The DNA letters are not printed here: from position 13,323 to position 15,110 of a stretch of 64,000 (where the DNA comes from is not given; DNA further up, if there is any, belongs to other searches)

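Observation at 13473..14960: Intact but motif-less ValRS homologue in the valS slot, overlapping folC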

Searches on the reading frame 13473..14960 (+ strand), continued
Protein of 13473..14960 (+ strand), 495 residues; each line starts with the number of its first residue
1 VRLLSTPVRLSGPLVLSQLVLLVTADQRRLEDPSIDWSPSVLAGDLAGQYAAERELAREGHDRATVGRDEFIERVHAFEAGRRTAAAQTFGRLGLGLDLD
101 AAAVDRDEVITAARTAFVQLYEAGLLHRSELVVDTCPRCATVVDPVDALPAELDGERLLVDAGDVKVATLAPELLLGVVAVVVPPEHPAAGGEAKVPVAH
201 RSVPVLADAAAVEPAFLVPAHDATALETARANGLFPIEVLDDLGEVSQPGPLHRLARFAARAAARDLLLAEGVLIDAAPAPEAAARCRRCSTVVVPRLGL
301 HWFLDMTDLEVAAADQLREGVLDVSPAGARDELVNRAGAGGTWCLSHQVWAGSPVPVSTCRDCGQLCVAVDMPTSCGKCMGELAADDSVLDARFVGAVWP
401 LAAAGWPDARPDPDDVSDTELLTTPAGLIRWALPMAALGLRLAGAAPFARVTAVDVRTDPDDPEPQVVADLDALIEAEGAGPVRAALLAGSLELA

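Call 20: find_homologous_proteins(query=P0163, max_evalue=1e-20)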
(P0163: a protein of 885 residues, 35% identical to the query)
Query P0163 (885 aa): 8000 proteins with E <= 1e-20 among 8000 candidates; the best 120 are listed.
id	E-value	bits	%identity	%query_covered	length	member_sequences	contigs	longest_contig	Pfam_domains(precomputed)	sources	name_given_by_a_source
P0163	0.0e+0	2054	100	100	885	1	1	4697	PF09334.18,PF08264.20,PF00133.29,PF10458.15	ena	-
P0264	0.0e+0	1588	78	100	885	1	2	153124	PF09334.18,PF08264.20,PF13603.13,PF00133.29,PF10458.15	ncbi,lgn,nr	ncbi:MAG: valine--tRNA ligase [Candidatus Sericytochromatia bacterium]|nr:valine--tRNA ligase [Candi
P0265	0.0e+0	1574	78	100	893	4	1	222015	PF09334.18,PF08264.20,PF13603.13,PF00133.29,PF10458.15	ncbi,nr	ncbi:MAG: valine--tRNA ligase [Candidatus Sericytochromatia bacterium]|nr:valine--tRNA ligase [Candi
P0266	0.0e+0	1265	64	99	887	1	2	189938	PF09334.18,PF08264.20,PF13603.13,PF00133.29,PF10458.15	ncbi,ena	-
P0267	0.0e+0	1255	63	100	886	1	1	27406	PF09334.18,PF08264.20,PF13603.13,PF00133.29,PF10458.15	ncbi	-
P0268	0.0e+0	1233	62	99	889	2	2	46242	PF09334.18,PF08264.20,PF13603.13,PF00133.29,PF10458.15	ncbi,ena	-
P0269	0.0e+0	1231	61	100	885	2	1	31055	PF09334.18,PF08264.20,PF13603.13,PF00133.29,PF10458.15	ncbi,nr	ncbi:MAG: valine--tRNA ligase [Candidatus Sericytochromatia bacterium]|nr:valine--tRNA ligase [Candi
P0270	0.0e+0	1228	62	99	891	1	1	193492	PF09334.18,PF08264.20,PF13603.13,PF00133.29,PF10458.15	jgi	jgi:valyl-tRNA synthetase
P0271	0.0e+0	1153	58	99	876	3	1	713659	PF09334.18,PF08264.20,PF13603.13,PF00133.29,PF10458.15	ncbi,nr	ncbi:valine--tRNA ligase [bacterium]|nr:valine--tRNA ligase [bacterium]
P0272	0.0e+0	1146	57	99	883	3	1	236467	PF09334.18,PF08264.20,PF13603.13,PF00133.29,PF10458.15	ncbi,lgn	-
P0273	0.0e+0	1139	57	99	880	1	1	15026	PF09334.18,PF08264.20,PF13603.13,PF00133.29,PF10458.15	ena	-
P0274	0.0e+0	1138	57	100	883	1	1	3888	PF09334.18,PF08264.20,PF13603.13,PF00133.29,PF10458.15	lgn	-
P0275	0.0e+0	1138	58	99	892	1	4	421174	PF09334.18,PF01406.26,PF08264.20,PF13603.13,PF00133.29,PF10458.15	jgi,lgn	jgi:valyl-tRNA synthetase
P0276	0.0e+0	1134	58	97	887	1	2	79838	PF09334.18,PF08264.20,PF13603.13,PF00133.29,PF10458.15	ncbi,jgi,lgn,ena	-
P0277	0.0e+0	1131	58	97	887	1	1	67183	PF09334.18,PF01406.26,PF08264.20,PF13603.13,PF00133.29,PF10458.15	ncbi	-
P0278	0.0e+0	1128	57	99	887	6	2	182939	PF09334.18,PF08264.20,PF13603.13,PF00133.29,PF10458.15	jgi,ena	-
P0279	0.0e+0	1127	59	98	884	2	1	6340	PF09334.18,PF08264.20,PF13603.13,PF00133.29,PF10458.15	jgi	jgi:valyl-tRNA synthetase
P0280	0.0e+0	1112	57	97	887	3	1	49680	PF09334.18,PF01406.26,PF08264.20,PF13603.13,PF00133.29,PF10458.15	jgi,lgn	jgi:valyl-tRNA synthetase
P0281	0.0e+0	1071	56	99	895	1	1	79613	PF09334.18,PF08264.20,PF13603.13,PF00133.29,PF10458.15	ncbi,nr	ncbi:MAG: valine--tRNA ligase [Candidatus Sericytochromatia bacterium]|nr:valine--tRNA ligase [Candi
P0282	0.0e+0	1067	56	99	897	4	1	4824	PF09334.18,PF08264.20,PF13603.13,PF00133.29,PF10458.15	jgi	jgi:valyl-tRNA synthetase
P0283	0.0e+0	1066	55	99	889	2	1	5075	PF09334.18,PF08264.20,PF13603.13,PF00133.29,PF10458.15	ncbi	ncbi:Valine--tRNA ligase [compost metagenome]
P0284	0.0e+0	1058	56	98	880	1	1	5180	PF09334.18,PF08264.20,PF13603.13,PF00133.29,PF10458.15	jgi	jgi:valyl-tRNA synthetase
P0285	0.0e+0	1045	55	99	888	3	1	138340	PF09334.18,PF08264.20,PF13603.13,PF00133.29,PF10458.15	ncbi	-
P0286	0.0e+0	1031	55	94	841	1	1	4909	PF09334.18,PF08264.20,PF13603.13,PF00133.29,PF10458.15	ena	-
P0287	0.0e+0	1022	54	98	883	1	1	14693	PF09334.18,PF08264.20,PF13603.13,PF00133.29,PF10458.15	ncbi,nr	ncbi:MAG: valine--tRNA ligase [Cyanobacteria bacterium RYN_339]|nr:valine--tRNA ligase [Cyanobacteri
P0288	2.0e-295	1001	53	99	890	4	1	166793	PF09334.18,PF08264.20,PF13603.13,PF00133.29,PF10458.15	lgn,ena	-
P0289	5.9e-295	999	52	100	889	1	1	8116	PF09334.18,PF08264.20,PF13603.13,PF00133.29,PF10458.15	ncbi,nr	ncbi:MAG: valine--tRNA ligase [Candidatus Sericytochromatia bacterium]|nr:valine--tRNA ligase [Candi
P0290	1.4e-282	958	58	81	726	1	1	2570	PF09334.18,PF08264.20,PF13603.13,PF00133.29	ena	-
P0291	2.2e-280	951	50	100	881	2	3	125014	PF09334.18,PF08264.20,PF13603.13,PF00133.29,PF10458.15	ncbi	ncbi:MAG: valine--tRNA ligase [Moorellaceae bacterium]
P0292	5.3e-280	950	50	99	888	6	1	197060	PF09334.18,PF01406.26,PF08264.20,PF13603.13,PF00133.29,PF10458.15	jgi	jgi:valyl-tRNA synthetase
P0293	1.4e-278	945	51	99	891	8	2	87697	PF09334.18,PF08264.20,PF13603.13,PF00133.29,PF10458.15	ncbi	-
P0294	2.6e-274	931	49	100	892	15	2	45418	PF09334.18,PF01406.26,PF08264.20,PF13603.13,PF00133.29,PF10458.15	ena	-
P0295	2.0e-273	928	50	99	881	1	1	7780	PF09334.18,PF08264.20,PF13603.13,PF00133.29,PF10458.15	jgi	jgi:valyl-tRNA synthetase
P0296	3.3e-272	924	49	99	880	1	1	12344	PF09334.18,PF08264.20,PF13603.13,PF00133.29,PF10458.15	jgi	jgi:valyl-tRNA synthetase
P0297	4.5e-272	923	49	99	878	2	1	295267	PF09334.18,PF01406.26,PF08264.20,PF13603.13,PF00133.29,PF10458.15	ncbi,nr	ncbi:MAG: valine--tRNA ligase [Bacillota bacterium]|nr:valine--tRNA ligase [Bacillota bacterium]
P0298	6.9e-271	920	50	97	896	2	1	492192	PF09334.18,PF08264.20,PF13603.13,PF00133.29,PF10458.15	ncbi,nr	ncbi:MAG: valine--tRNA ligase [Limnochordaceae bacterium]|nr:valine--tRNA ligase [Limnochordaceae ba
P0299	8.0e-270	916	49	99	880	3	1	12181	PF09334.18,PF08264.20,PF13603.13,PF00133.29,PF10458.15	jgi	-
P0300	9.1e-270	916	50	97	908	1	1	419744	PF09334.18,PF08264.20,PF13603.13,PF00133.29,PF10458.15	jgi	jgi:valyl-tRNA synthetase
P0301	9.8e-270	916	48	99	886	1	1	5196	PF09334.18,PF01406.26,PF08264.20,PF13603.13,PF00133.29,PF10458.15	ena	-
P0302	1.0e-269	916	49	99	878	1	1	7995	PF09334.18,PF01406.26,PF08264.20,PF13603.13,PF00133.29,PF10458.15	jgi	-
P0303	1.5e-269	915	49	99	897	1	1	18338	PF09334.18,PF08264.20,PF13603.13,PF00133.29,PF10458.15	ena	-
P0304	1.6e-269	915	48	99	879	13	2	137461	PF09334.18,PF01406.26,PF08264.20,PF13603.13,PF00133.29,PF10458.15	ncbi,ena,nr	ncbi:MAG: valine--tRNA ligase [Clostridia bacterium]|nr:valine--tRNA ligase [Clostridia bacterium]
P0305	1.8e-269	915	48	99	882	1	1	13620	PF09334.18,PF08264.20,PF13603.13,PF00133.29,PF10458.15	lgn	-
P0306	2.3e-269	914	48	99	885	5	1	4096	PF09334.18,PF01406.26,PF08264.20,PF13603.13,PF00133.29,PF10458.15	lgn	-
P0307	2.3e-269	914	47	99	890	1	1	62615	PF09334.18,PF01406.26,PF08264.20,PF13603.13,PF00133.29,PF10458.15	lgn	-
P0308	2.6e-269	914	48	99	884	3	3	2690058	PF09334.18,PF01406.26,PF08264.20,PF13603.13,PF00133.29,PF10458.15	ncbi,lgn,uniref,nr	ncbi:valyl-tRNA synthetase [Carboxydocella sporoproducens DSM 16521]|uniref:Valine--tRNA ligase n=2 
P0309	4.0e-269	914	48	99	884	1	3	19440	PF09334.18,PF01406.26,PF08264.20,PF13603.13,PF00133.29,PF10458.15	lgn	-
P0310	7.3e-269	913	48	99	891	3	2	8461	PF09334.18,PF01406.26,PF08264.20,PF13603.13,PF00133.29,PF10458.15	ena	-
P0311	7.9e-269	913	47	99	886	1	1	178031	PF09334.18,PF08264.20,PF13603.13,PF00133.29,PF10458.15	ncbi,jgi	ncbi:MAG: valine--tRNA ligase [bacterium]|jgi:valyl-tRNA synthetase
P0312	1.1e-268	912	46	99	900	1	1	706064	PF09334.18,PF08264.20,PF13603.13,PF00133.29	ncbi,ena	-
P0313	1.1e-268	912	49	99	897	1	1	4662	PF09334.18,PF08264.20,PF13603.13,PF00133.29,PF10458.15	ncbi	ncbi:MAG TPA: valine--tRNA ligase [Limnochordales bacterium]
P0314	1.1e-268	912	49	99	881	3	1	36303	PF09334.18,PF08264.20,PF13603.13,PF00133.29,PF10458.15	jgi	-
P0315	1.6e-268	912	48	99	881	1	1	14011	PF09334.18,PF01406.26,PF08264.20,PF13603.13,PF00133.29,PF10458.15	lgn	-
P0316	2.0e-268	911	48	99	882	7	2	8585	PF09334.18,PF01406.26,PF08264.20,PF13603.13,PF00133.29,PF10458.15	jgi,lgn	jgi:valyl-tRNA synthetase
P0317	2.3e-268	911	48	99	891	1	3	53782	PF09334.18,PF01406.26,PF08264.20,PF13603.13,PF00133.29,PF10458.15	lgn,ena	-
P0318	3.2e-268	911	47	99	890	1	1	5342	PF09334.18,PF01406.26,PF08264.20,PF13603.13,PF00133.29,PF10458.15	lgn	-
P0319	4.2e-268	910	49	99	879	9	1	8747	PF09334.18,PF01406.26,PF08264.20,PF13603.13,PF00133.29,PF10458.15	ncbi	ncbi:valine--tRNA ligase [Thermodesulfitimonas sp.]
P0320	5.1e-268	910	48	99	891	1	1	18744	PF09334.18,PF08264.20,PF13603.13,PF00133.29,PF10458.15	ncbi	-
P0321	5.6e-268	910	48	97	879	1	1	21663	PF09334.18,PF08264.20,PF13603.13,PF00133.29,PF10458.15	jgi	-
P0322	7.7e-268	909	47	99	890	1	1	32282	PF09334.18,PF01406.26,PF08264.20,PF13603.13,PF00133.29,PF10458.15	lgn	-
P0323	7.8e-268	909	47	99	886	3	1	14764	PF09334.18,PF08264.20,PF13603.13,PF00133.29,PF10458.15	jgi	jgi:valyl-tRNA synthetase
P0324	9.3e-268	909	50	98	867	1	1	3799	PF09334.18,PF01406.26,PF08264.20,PF13603.13,PF00133.29,PF10458.15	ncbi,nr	ncbi:MAG: valine--tRNA ligase, partial [Clostridia bacterium]|nr:valine--tRNA ligase [Clostridia bac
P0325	1.2e-267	909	50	99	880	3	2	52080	PF09334.18,PF01406.26,PF08264.20,PF13603.13,PF00133.29,PF10458.15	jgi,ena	-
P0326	2.3e-267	908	49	99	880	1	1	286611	PF09334.18,PF08264.20,PF13603.13,PF00133.29,PF10458.15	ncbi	-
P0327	3.0e-267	907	48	97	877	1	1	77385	PF09334.18,PF08264.20,PF13603.13,PF00133.29,PF10458.15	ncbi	-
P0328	4.7e-267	907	48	97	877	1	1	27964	PF09334.18,PF08264.20,PF13603.13,PF00133.29,PF10458.15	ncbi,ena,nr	ncbi:MAG TPA: valine--tRNA ligase [Limnochordia bacterium]|nr:valine--tRNA ligase [Limnochordia bact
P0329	5.1e-267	907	48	99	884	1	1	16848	PF09334.18,PF01406.26,PF08264.20,PF13603.13,PF00133.29,PF10458.15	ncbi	ncbi:MAG: valine--tRNA ligase [Bacillota bacterium]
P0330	6.2e-267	906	51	98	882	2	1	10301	PF09334.18,PF08264.20,PF13603.13,PF00133.29,PF10458.15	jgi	jgi:valyl-tRNA synthetase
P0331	6.2e-267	906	47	99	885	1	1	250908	PF09334.18,PF08264.20,PF13603.13,PF00133.29,PF10458.15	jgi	-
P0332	6.2e-267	906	47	99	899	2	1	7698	PF09334.18,PF08264.20,PF13603.13,PF00133.29,PF10458.15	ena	-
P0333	1.0e-266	906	46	99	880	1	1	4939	PF09334.18,PF01406.26,PF08264.20,PF13603.13,PF00133.29,PF10458.15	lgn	-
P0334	1.3e-266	905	48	99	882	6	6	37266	PF09334.18,PF01406.26,PF08264.20,PF13603.13,PF00133.29,PF10458.15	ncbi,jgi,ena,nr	ncbi:MAG: valine--tRNA ligase [Firmicutes bacterium]|jgi:valyl-tRNA synthetase|nr:valine--tRNA ligas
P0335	1.9e-266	905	47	99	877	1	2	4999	PF09334.18,PF01406.26,PF08264.20,PF13603.13,PF00133.29,PF10458.15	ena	-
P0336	2.6e-266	904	48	99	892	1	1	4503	PF09334.18,PF01406.26,PF08264.20,PF13603.13,PF00133.29,PF10458.15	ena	-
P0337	2.6e-266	904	48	99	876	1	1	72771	PF09334.18,PF01406.26,PF08264.20,PF13603.13,PF00133.29,PF10458.15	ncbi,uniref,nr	ncbi:valine--tRNA ligase [Carboxydothermus islandicus]|uniref:Valine--tRNA ligase n=1 Tax=Carboxydot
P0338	3.2e-266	904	47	99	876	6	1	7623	PF09334.18,PF01406.26,PF08264.20,PF13603.13,PF00133.29,PF10458.15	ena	-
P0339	3.8e-266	904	50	99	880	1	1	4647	PF09334.18,PF01406.26,PF08264.20,PF13603.13,PF00133.29,PF10458.15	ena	-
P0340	4.3e-266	904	48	99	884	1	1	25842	PF09334.18,PF01406.26,PF08264.20,PF13603.13,PF00133.29,PF10458.15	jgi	-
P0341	4.3e-266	904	47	99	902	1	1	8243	PF09334.18,PF01406.26,PF08264.20,PF13603.13,PF00133.29,PF10458.15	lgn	-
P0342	6.8e-266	903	49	97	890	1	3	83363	PF09334.18,PF08264.20,PF13603.13,PF00133.29,PF10458.15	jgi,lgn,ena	-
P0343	7.4e-266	903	49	99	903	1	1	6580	PF09334.18,PF08264.20,PF13603.13,PF00133.29,PF10458.15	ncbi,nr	ncbi:MAG: valine--tRNA ligase [Planctomycetota bacterium]|nr:MAG: valine--tRNA ligase [Planctomyceto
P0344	8.7e-266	903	48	99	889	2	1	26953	PF09334.18,PF08264.20,PF13603.13,PF00133.29,PF10458.15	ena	-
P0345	9.0e-266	903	49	99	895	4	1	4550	PF09334.18,PF08264.20,PF13603.13,PF00133.29,PF10458.15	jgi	jgi:valyl-tRNA synthetase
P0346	1.1e-265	902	48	99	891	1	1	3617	PF09334.18,PF01406.26,PF08264.20,PF13603.13,PF00133.29,PF10458.15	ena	-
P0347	1.1e-265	902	47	99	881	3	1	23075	PF09334.18,PF01406.26,PF08264.20,PF13603.13,PF00133.29,PF10458.15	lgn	-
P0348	1.2e-265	902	47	99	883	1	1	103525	PF09334.18,PF01406.26,PF08264.20,PF13603.13,PF00133.29,PF10458.15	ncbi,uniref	ncbi:MAG: valine--tRNA ligase [Desulfurispora sp.]|uniref:valine--tRNA ligase n=1 Tax=Desulfurispora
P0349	1.9e-265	901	48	99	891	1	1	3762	PF09334.18,PF01406.26,PF08264.20,PF13603.13,PF00133.29,PF10458.15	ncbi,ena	-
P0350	2.5e-265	901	48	99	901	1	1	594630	PF09334.18,PF08264.20,PF13603.13,PF00133.29,PF10458.15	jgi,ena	-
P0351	2.9e-265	901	48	99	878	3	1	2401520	PF09334.18,PF01406.26,PF08264.20,PF13603.13,PF00133.29,PF10458.15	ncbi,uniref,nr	ncbi:valine--tRNA ligase [Carboxydothermus hydrogenoformans]|uniref:Valine--tRNA ligase n=1 Tax=Carb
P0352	3.1e-265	901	48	99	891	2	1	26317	PF09334.18,PF01406.26,PF08264.20,PF13603.13,PF00133.29,PF10458.15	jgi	-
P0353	4.1e-265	900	47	99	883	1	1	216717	PF09334.18,PF01406.26,PF08264.20,PF13603.13,PF00133.29,PF10458.15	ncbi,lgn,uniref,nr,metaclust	ncbi:valine--tRNA ligase [Desulfurispora thermophila]|uniref:valine--tRNA ligase n=1 Tax=Desulfurisp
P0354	7.1e-265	900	45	99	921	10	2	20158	PF09334.18,PF08264.20,PF13603.13,PF00133.29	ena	-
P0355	1.1e-264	899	47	99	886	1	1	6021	PF09334.18,PF08264.20,PF13603.13,PF00133.29,PF10458.15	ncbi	-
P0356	1.4e-264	899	46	99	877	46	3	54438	PF09334.18,PF01406.26,PF08264.20,PF13603.13,PF00133.29,PF10458.15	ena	-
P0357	2.3e-264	898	48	99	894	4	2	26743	PF09334.18,PF08264.20,PF13603.13,PF00133.29,PF10458.15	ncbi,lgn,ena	-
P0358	3.0e-264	898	48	99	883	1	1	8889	PF09334.18,PF01406.26,PF08264.20,PF13603.13,PF00133.29,PF10458.15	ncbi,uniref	ncbi:valine--tRNA ligase [Desulfofundulus sp.]|uniref:valine--tRNA ligase n=1 Tax=Desulfofundulus sp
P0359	3.2e-264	897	47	99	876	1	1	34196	PF09334.18,PF01406.26,PF08264.20,PF13603.13,PF00133.29,PF10458.15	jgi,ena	-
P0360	3.4e-264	897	48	99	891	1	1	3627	PF09334.18,PF01406.26,PF08264.20,PF13603.13,PF00133.29,PF10458.15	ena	-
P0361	4.7e-264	897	48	99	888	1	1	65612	PF09334.18,PF08264.20,PF13603.13,PF00133.29,PF10458.15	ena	-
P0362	5.2e-264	897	47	99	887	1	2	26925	PF09334.18,PF01406.26,PF08264.20,PF13603.13,PF00133.29,PF10458.15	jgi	-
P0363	6.0e-264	897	45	99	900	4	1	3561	PF09334.18,PF08264.20,PF13603.13,PF00133.29,PF10458.15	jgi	jgi:valyl-tRNA synthetase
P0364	7.8e-264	896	46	99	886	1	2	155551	PF09334.18,PF08264.20,PF13603.13,PF00133.29,PF10458.15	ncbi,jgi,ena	jgi:valyl-tRNA synthetase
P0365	7.9e-264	896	48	99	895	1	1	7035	PF09334.18,PF08264.20,PF13603.13,PF00133.29,PF10458.15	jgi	jgi:valyl-tRNA synthetase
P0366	1.1e-263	896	48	99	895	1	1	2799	PF09334.18,PF08264.20,PF13603.13,PF00133.29,PF10458.15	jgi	jgi:valyl-tRNA synthetase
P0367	1.4e-263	895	48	99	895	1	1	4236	PF09334.18,PF08264.20,PF13603.13,PF00133.29,PF10458.15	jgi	jgi:valyl-tRNA synthetase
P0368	1.8e-263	895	49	99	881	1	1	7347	PF09334.18,PF08264.20,PF13603.13,PF00133.29,PF10458.15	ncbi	-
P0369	2.0e-263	895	48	99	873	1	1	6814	PF09334.18,PF01406.26,PF08264.20,PF13603.13,PF00133.29,PF10458.15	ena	-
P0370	2.1e-263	895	48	100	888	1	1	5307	PF09334.18,PF08264.20,PF13603.13,PF00133.29,PF10458.15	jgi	jgi:valyl-tRNA synthetase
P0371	2.3e-263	895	48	99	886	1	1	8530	PF09334.18,PF01406.26,PF08264.20,PF13603.13,PF00133.29,PF10458.15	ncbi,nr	ncbi:MAG: valine--tRNA ligase [Peptococcaceae bacterium]|nr:valine--tRNA ligase [Peptococcaceae bact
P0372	3.1e-263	894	46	99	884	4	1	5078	PF09334.18,PF01406.26,PF08264.20,PF13603.13,PF00133.29,PF10458.15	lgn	-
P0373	5.0e-263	893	48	100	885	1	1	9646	PF09334.18,PF08264.20,PF13603.13,PF00133.29,PF10458.15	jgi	-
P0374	5.2e-263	893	47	99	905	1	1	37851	PF09334.18,PF01406.26,PF08264.20,PF13603.13,PF00133.29,PF10458.15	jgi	-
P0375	5.8e-263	893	46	99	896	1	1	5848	PF09334.18,PF08264.20,PF21349.3,PF13603.13,PF00133.29,PF10458.15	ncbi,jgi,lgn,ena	jgi:valyl-tRNA synthetase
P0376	6.9e-263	893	47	100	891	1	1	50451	PF09334.18,PF01406.26,PF08264.20,PF13603.13,PF00133.29,PF10458.15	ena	-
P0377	1.0e-262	892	47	100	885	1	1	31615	PF09334.18,PF01406.26,PF08264.20,PF13603.13,PF00133.29,PF10458.15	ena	-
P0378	1.1e-262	892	47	99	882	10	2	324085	PF09334.18,PF01406.26,PF08264.20,PF13603.13,PF00133.29,PF10458.15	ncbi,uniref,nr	ncbi:valine--tRNA ligase [Desulfofundulus thermocisternus]|uniref:valine--tRNA ligase n=1 Tax=Desulf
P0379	1.1e-262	892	48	98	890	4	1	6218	PF09334.18,PF08264.20,PF13603.13,PF00133.29,PF10458.15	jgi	-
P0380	1.1e-262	892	47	100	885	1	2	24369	PF09334.18,PF01406.26,PF08264.20,PF13603.13,PF00133.29,PF10458.15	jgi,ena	-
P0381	1.2e-262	892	47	99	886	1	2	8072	PF09334.18,PF01406.26,PF08264.20,PF13603.13,PF00133.29,PF10458.15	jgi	jgi:valyl-tRNA synthetase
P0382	1.5e-262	892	47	100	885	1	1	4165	PF09334.18,PF01406.26,PF08264.20,PF13603.13,PF00133.29,PF10458.15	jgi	-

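Call 21: find_encoding_contigs(protein=window:13473-14960:+, flank=10000, max_places=3)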
Protein window:13473-14960:+ (495 aa): 1 contig read that carries it; 1 place shown.
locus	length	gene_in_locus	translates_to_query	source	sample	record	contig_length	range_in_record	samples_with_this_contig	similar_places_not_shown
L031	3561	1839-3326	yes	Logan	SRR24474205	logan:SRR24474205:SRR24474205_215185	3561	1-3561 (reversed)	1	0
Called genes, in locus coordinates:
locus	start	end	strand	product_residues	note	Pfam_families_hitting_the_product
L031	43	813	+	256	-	-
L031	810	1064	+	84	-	-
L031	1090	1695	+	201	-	-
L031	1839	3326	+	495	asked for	PF00133:tRNA-synt_1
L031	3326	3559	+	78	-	?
